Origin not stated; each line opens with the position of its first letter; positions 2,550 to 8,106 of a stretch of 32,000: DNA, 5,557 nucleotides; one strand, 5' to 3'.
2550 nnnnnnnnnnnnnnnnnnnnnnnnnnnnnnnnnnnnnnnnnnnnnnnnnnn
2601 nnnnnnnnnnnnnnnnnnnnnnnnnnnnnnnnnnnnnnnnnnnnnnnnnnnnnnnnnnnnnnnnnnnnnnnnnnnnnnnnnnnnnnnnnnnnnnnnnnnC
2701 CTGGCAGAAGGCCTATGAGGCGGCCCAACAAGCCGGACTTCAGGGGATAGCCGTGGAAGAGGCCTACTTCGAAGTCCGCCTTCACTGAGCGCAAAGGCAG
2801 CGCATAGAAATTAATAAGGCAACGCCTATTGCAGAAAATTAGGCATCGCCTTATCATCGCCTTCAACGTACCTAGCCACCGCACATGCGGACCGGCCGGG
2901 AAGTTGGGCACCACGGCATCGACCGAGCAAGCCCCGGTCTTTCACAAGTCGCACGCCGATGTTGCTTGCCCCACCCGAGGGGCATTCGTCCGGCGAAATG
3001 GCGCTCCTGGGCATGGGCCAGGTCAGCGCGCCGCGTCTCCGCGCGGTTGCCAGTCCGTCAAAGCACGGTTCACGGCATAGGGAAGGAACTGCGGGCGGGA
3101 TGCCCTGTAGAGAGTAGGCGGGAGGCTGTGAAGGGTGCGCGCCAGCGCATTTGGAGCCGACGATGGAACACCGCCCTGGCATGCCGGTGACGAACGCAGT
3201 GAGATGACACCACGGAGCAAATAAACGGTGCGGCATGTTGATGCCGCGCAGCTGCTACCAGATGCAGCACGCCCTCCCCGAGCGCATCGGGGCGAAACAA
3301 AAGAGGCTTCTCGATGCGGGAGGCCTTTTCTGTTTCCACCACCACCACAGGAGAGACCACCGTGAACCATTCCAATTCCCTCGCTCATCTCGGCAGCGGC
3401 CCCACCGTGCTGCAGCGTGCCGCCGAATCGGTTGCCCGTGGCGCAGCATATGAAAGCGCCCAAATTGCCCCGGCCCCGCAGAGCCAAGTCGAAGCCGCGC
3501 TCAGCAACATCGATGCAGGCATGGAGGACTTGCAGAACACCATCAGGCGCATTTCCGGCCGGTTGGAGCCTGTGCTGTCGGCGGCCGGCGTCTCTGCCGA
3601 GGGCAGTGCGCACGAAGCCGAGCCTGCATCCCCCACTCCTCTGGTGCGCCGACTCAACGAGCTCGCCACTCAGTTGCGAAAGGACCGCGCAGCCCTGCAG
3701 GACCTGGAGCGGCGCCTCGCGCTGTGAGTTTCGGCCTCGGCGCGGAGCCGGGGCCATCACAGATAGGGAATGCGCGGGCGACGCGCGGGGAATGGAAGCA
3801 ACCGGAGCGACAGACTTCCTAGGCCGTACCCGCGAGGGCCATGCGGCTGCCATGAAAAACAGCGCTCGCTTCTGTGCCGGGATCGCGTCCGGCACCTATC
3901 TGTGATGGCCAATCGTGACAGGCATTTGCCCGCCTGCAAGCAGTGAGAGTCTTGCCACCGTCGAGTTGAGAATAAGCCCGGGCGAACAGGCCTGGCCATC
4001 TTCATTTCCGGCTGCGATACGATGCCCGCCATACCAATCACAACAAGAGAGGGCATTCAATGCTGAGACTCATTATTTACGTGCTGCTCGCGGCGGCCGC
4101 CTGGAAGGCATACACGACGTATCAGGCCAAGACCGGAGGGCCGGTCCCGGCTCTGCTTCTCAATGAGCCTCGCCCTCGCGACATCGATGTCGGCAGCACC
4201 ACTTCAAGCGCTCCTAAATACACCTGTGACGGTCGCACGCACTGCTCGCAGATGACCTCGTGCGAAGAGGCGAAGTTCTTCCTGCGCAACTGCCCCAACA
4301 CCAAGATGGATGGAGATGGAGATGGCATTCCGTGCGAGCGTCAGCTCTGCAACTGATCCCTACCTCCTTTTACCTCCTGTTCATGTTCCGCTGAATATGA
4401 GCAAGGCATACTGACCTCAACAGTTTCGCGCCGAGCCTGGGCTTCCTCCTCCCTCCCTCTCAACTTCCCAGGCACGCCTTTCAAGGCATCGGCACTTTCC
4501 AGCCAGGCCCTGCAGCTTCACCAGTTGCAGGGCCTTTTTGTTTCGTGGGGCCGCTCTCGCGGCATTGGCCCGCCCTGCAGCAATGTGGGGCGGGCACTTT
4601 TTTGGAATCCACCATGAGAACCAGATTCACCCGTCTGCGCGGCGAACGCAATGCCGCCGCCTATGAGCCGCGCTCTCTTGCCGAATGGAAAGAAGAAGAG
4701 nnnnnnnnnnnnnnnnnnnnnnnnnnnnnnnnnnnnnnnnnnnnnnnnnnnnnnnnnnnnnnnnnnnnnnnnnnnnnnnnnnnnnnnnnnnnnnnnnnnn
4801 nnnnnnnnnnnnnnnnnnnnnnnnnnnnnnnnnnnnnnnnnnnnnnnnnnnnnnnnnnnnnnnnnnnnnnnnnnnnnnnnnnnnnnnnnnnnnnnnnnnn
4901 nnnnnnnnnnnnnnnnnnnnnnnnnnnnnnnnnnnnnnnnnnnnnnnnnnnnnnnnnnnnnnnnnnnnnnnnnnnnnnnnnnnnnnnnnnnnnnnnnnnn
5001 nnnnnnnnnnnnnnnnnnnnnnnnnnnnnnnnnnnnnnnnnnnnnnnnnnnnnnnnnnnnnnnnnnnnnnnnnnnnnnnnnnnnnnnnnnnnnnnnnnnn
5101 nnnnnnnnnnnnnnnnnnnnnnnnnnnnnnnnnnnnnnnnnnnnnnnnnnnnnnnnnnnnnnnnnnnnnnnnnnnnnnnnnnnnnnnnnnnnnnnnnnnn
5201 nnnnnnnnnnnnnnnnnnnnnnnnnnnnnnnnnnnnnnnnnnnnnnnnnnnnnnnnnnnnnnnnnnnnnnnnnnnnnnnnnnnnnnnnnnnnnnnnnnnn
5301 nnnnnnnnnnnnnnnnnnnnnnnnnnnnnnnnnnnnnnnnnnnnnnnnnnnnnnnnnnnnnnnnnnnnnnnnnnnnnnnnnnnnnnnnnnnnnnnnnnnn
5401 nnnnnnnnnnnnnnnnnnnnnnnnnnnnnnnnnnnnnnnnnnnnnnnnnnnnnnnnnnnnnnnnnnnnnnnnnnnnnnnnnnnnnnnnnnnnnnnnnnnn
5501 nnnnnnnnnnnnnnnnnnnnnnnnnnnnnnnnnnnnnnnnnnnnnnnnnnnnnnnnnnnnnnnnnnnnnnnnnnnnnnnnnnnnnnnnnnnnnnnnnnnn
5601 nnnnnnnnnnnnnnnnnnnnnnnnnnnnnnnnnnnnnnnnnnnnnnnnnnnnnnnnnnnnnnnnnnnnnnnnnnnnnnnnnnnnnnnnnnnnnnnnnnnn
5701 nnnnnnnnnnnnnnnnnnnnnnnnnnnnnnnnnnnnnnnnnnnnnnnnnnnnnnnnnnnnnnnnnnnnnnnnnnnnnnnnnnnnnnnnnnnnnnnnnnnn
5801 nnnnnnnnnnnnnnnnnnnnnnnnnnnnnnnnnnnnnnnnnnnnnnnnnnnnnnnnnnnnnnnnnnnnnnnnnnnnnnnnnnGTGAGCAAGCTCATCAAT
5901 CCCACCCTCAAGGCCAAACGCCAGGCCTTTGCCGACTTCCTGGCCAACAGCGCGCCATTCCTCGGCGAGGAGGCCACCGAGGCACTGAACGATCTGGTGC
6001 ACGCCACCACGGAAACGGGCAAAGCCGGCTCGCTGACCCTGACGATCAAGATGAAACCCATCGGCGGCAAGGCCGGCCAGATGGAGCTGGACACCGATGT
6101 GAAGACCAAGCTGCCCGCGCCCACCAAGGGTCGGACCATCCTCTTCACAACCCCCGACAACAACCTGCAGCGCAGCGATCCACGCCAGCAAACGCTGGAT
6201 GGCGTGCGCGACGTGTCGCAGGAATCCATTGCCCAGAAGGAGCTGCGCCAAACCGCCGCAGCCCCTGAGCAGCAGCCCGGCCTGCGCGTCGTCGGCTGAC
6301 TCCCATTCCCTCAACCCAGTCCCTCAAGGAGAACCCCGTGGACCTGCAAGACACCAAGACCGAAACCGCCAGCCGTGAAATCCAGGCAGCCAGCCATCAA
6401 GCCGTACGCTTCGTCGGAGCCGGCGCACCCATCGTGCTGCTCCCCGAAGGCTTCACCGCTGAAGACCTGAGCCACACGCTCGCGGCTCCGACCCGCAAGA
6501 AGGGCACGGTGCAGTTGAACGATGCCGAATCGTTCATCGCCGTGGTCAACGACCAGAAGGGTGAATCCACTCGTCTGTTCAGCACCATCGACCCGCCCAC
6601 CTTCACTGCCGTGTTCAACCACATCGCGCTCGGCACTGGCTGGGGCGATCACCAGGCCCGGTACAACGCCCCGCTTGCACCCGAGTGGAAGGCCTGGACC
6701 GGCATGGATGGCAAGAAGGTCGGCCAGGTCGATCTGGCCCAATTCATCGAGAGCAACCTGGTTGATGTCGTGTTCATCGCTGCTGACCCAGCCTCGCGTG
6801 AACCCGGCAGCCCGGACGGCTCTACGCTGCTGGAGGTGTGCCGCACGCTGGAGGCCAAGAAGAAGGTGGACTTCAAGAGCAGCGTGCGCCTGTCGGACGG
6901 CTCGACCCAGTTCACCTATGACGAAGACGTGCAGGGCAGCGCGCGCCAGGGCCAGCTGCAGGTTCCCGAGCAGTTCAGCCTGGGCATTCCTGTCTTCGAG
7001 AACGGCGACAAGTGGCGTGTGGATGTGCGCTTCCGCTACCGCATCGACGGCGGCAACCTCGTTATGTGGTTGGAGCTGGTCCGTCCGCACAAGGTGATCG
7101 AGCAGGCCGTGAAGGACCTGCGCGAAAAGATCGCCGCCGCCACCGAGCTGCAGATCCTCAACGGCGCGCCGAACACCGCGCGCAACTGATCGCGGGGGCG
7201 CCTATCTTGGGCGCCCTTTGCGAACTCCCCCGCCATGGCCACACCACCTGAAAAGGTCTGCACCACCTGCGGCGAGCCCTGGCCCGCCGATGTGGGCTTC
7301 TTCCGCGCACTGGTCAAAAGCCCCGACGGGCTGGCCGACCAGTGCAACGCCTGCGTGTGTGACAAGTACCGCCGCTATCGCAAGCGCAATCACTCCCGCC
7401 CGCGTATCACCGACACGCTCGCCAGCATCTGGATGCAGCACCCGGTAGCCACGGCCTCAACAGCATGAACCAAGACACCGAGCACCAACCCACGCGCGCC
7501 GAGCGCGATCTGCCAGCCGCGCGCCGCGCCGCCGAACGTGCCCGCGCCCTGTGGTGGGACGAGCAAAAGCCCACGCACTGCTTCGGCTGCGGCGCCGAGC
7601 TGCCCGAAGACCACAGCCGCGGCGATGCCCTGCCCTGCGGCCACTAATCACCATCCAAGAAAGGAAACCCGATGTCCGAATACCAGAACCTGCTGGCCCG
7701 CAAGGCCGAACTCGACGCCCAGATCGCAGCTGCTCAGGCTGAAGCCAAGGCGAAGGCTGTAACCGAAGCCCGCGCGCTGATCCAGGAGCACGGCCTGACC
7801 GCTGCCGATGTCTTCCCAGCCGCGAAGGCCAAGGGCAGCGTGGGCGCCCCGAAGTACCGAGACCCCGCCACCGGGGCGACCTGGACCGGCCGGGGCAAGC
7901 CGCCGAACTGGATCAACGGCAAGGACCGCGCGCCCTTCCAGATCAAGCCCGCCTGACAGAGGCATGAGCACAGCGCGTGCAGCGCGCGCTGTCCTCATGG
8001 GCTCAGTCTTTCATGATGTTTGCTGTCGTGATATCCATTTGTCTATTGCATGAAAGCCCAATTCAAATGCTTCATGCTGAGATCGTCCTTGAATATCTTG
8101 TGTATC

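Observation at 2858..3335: About 440 nt with no credible ORF behind the PL-like promoter, heading an operon full of terminators with no recognisable antiterminator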

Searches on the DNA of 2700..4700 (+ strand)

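Call 4: search_rna_families(source=window, start=2700, end=4700, threshold=evalue, max_evalue=10, show_alignments=3)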
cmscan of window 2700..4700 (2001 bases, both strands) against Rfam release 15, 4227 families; matches with E-value up to 10: 9.
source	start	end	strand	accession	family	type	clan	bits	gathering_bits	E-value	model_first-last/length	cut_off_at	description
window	2955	3029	-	RF02917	Burkholderiales-2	Cis-reg;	-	84.8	67.9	4.2e-14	1-74/74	no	Burkholderiales-2 RNA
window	4507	4603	+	RF02837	anti-hemB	Gene; sRNA;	-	24.2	49.5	0.0069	1-81/81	no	Burkholderia RNA 7 (anti-hemB)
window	3295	3335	+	RF03201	mir-617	Gene; miRNA;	-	17.6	80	3.8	1-82/82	no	mir-617 microRNA precursor family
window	4462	4539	+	RF02232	sX13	Gene; sRNA;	-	16.4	50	3.9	1-115/115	no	Xanthomonadaceae sRNA sX13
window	4502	4539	+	RF04001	mir-7918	Gene; miRNA;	-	16.2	80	6.3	1-58/58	no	mir-7918 microRNA precursor family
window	4505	4587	-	RF02236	asX2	Gene; sRNA;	-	15.1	70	8.9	1-87/87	no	Xanthomonas sRNA asX2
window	4469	4549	+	RF00519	suhB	Gene; sRNA;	CL00108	14.6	41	8.9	1-77/77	no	Makes More Granules Regulator RNA (mmgR)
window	3092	3120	+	RF02914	DUF805b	Cis-reg;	CL00115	13.8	35.6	1.7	1-35/35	no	DUF805b RNA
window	3308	3477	-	RF03108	Methylosinus-1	Gene; sRNA;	-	12.2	145.1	6.6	1-214/214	no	Methylosinus-1 RNA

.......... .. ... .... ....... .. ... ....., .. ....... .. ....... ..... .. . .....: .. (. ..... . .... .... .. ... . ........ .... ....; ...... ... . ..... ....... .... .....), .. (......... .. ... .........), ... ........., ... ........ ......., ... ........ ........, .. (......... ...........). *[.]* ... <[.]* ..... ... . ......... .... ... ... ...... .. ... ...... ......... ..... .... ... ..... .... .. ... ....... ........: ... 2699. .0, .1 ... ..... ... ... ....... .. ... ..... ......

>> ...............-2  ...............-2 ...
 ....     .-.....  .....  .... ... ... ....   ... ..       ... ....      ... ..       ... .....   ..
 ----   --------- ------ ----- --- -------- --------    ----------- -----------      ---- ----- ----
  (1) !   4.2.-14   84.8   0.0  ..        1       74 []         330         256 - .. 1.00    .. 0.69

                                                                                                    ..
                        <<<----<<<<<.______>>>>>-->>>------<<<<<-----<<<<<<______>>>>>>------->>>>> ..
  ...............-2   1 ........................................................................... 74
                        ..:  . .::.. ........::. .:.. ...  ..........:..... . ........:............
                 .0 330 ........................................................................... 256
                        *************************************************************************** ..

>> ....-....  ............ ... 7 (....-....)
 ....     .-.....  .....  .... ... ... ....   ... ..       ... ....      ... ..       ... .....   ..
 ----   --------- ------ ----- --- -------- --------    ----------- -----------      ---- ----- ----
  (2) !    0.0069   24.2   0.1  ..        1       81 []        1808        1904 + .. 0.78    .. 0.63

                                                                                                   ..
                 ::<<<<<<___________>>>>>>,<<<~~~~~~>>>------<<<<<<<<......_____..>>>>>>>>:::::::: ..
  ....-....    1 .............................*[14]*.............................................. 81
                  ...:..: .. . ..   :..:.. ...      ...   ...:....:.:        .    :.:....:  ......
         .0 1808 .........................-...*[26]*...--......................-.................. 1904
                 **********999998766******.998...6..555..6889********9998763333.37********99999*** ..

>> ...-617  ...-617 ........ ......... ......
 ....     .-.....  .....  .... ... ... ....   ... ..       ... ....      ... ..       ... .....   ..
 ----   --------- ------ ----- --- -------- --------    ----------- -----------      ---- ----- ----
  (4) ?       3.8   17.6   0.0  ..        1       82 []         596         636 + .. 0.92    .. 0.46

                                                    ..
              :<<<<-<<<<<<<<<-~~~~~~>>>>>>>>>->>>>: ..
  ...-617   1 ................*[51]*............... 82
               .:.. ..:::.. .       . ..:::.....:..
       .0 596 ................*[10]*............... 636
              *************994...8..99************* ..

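Call 13: search_dna_similar(query=window:2800-3400:+, collection=phages, mode=distant, max_rows=30)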
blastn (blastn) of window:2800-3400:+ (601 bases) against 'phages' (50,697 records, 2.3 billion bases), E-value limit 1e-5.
Records with a match: 9; places in all: 9; records where one place covers at least 80% of the query: 0.
Best place of each record, by identity: 60-80% 9.
By first word of the organism name: Bordetella 9.
By host as written in the record: Bordetella avium 9.
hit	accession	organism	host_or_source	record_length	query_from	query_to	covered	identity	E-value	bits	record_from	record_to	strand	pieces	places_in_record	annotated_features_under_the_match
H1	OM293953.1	Bordetella phage vB_BaM-IFTN4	Bordetella avium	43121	134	276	24%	71.9%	2e-8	66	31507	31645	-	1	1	none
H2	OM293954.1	Bordetella phage vB_BaM-IFTN5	Bordetella avium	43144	134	276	24%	71.9%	2e-8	66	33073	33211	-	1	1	none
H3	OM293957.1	Bordetella phage vB_BaM-IFTN8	Bordetella avium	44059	134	276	24%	71.9%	2e-8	66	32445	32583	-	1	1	none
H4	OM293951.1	Bordetella phage vB_BaM-IFTN2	Bordetella avium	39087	136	276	23%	72.9%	4e-10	72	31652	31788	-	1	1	hypothetical protein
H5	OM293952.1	Bordetella phage vB_BaM-IFTN3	Bordetella avium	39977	136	276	23%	72.9%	4e-10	72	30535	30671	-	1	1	none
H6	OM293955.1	Bordetella phage vB_BaM-IFTN6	Bordetella avium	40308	136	276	23%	72.9%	4e-10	72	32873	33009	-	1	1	none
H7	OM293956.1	Bordetella phage vB_BaM-IFTN7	Bordetella avium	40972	136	276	23%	72.9%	4e-10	72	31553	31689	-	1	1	none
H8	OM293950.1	Bordetella phage vB_BaM-IFTN1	Bordetella avium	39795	136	276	23%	72.2%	2e-8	67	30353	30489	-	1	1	none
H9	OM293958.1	Bordetella phage vB_BaM-IFTN9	Bordetella avium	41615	136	276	23%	72.2%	2e-8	67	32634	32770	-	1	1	none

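Call 32: search_dna_similar(query=window:3085-3200:+, collection=plasmids, mode=distant, max_rows=25, max_evalue=0.01)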
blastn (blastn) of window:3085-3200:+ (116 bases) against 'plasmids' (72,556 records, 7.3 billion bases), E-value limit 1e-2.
Records with a match: 1; places in all: 3; records where one place covers at least 80% of the query: 0.
Best place of each record, by identity: 60-80% 1.
By first word of the organism name: Comamonas 1.
By predicted mobility (MOB-suite, as given by PLSDB): non-mobilizable 1.
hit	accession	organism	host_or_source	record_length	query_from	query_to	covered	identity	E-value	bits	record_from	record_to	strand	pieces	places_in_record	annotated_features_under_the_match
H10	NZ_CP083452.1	Comamonas odontotermitis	cell culture,cucumber rhizosphere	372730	31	95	56%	78.5%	1e-5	55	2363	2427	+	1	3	none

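Call 33: search_dna_similar(query=window:3085-3200:+, collection=ecoli_genomes, mode=distant, max_rows=5, max_evalue=1)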
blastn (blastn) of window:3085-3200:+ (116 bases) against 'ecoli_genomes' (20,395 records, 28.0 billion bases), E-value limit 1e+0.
Records with a match: 1; places in all: 1; records where one place covers at least 80% of the query: 0.
Genomes with a match: 1 of 5426; with a place that covers at least 80% of the query: 0. Places per genome that has any: lowest 1, median 1, highest 1. On chromosomes: 1 places; on plasmids: 0.
Best place of each record, by identity: 60-80% 1.
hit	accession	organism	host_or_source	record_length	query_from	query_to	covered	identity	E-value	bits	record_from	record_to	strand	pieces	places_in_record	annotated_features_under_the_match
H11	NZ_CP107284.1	Escherichia coli strain SW4848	Water from a lake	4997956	31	93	54%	76.9%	3e-1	44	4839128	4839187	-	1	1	23S ribosomal RNA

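Call 34: get_annotated_region(hit=H10, flank=150)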
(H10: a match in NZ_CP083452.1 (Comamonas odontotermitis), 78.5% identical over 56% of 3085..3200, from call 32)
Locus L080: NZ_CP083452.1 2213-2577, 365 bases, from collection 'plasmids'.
description: Comamonas odontotermitis strain WLL plasmid unnamed1, complete sequence
organism: Comamonas odontotermitis (NCBI taxid 379895)
taxonomy: Bacteria; Pseudomonadota; Betaproteobacteria; Burkholderiales; Comamonadaceae; Comamonas; Comamonas odontotermitis
host: -; source: cell culture,cucumber rhizosphere; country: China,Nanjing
typing (MOB-suite, as given by PLSDB): non-mobilizable
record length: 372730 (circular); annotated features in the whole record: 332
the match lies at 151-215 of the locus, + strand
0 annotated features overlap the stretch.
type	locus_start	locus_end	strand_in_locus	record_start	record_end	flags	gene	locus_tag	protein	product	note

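Call 43: get_annotated_region(hit=H4, flank=4500)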
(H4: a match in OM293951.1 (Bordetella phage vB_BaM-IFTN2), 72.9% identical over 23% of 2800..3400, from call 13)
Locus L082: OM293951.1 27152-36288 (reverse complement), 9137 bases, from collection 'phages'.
description: Bordetella phage vB_BaM-IFTN2, complete genome.
organism: Bordetella phage vB_BaM-IFTN2 (NCBI taxid 2928718)
taxonomy: Viruses; Duplodnaviria; Heunggongvirae; Uroviricota; Caudoviricetes
host: Bordetella avium; source: fecal sample, chicken, hobby farm; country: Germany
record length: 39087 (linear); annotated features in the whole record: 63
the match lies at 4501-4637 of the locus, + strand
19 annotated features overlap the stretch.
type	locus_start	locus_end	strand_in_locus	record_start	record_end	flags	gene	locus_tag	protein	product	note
CDS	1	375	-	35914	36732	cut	-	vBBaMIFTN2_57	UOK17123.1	hypothetical protein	-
CDS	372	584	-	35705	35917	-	-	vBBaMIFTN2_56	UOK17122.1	hypothetical protein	-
CDS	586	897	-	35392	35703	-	-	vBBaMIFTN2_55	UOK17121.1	transcriptional regulator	-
CDS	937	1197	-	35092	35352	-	-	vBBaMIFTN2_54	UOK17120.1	CII family transcriptional regulator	-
CDS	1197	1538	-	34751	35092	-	-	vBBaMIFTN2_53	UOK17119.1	hypothetical protein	-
CDS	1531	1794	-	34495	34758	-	-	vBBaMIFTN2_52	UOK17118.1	hypothetical protein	-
CDS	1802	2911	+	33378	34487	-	-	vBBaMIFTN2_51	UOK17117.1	repressor protein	-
CDS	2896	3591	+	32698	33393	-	-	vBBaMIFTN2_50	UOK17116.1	prophage repressor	-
CDS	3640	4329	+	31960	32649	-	-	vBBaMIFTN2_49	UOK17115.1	hypothetical protein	-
CDS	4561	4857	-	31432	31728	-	-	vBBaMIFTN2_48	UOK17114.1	hypothetical protein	-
CDS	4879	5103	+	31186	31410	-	-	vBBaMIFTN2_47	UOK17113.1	hypothetical protein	-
CDS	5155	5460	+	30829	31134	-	-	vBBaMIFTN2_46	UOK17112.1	hypothetical protein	-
CDS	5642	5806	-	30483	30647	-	-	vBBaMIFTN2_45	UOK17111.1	hypothetical protein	-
CDS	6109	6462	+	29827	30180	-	-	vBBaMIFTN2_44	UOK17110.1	hypothetical protein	-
CDS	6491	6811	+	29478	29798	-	-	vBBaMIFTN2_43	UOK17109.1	hypothetical protein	-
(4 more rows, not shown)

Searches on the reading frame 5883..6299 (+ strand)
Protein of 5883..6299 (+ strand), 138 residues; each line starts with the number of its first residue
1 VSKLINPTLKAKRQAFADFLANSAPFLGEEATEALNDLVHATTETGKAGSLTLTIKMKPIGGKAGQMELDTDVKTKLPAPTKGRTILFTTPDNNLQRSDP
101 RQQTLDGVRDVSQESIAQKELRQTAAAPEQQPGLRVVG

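Call 46: search_protein_families(library=pfam, proteins=[window:5883-6299:+], max_evalue=0.01)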
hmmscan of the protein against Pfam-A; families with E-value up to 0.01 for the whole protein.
window:5883-6299:+ (138 aa): 0 families

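Call 47: search_protein_families(library=phrogs, proteins=[window:5883-6299:+], max_evalue=0.001)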
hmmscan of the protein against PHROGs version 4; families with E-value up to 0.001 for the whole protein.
window:5883-6299:+ (138 aa): 1 family
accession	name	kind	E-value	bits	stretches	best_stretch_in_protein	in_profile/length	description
phrog_204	-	unknown function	8.2e-23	82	1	27-127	38-137/143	-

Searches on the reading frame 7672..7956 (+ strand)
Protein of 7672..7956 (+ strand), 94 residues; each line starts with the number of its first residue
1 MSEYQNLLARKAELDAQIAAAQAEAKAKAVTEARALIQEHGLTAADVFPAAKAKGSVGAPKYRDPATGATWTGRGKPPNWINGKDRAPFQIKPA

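Call 73: search_protein_families(library=pfam, proteins=[window:7672-7956:+], max_evalue=0.01)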
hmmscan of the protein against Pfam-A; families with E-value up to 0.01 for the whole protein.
window:7672-7956:+ (94 aa): 2 families
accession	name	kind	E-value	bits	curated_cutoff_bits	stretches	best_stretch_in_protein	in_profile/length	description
PF00816.26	Histone_HNS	-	9e-13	48.2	25.6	1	60-91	1-38/38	H-NS histone C-terminal domain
PF22470.1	Histone_HNS_N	-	0.0074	16.6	24.5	1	10-47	39-75/79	H-NS histone-like proteins, N-terminal domain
